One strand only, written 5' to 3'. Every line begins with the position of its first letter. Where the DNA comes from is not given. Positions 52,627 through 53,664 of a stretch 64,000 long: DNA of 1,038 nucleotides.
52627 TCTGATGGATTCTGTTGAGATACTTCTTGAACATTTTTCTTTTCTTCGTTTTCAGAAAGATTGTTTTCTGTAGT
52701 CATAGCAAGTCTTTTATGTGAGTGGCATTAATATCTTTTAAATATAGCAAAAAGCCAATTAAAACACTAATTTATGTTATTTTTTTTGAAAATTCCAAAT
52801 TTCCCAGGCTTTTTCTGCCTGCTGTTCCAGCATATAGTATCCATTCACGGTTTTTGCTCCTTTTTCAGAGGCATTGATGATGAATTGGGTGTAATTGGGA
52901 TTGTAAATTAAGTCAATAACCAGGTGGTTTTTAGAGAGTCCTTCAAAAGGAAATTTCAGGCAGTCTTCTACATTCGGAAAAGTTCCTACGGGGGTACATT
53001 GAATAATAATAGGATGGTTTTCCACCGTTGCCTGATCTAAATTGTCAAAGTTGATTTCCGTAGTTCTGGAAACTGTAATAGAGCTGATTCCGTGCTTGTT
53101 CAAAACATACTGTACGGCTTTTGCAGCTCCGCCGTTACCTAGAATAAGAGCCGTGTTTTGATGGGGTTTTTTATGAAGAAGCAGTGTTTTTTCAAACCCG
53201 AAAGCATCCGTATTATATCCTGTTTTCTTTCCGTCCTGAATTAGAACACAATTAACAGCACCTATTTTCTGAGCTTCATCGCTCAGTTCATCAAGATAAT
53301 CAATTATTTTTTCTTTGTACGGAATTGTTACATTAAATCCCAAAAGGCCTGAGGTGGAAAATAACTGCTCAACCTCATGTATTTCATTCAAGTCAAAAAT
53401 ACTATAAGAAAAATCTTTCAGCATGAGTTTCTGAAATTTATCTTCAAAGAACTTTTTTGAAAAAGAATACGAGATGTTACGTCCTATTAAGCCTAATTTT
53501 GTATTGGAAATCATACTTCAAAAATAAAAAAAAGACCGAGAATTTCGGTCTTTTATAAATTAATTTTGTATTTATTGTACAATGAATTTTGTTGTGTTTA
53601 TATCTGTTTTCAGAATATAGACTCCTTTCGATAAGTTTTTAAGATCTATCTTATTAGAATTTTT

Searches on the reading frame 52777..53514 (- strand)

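Call 43: search_protein_families(library=pfam, proteins=[window:52777-53514:-], max_evalue=0.001)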
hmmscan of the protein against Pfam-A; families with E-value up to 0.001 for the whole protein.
window:52777-53514:- (245 aa): 1 family
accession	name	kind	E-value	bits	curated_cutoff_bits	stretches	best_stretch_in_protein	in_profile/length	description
PF08501.16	Shikimate_dh_N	-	1.5e-20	73.7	27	1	9-90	1-83/83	Shikimate dehydrogenase substrate binding domain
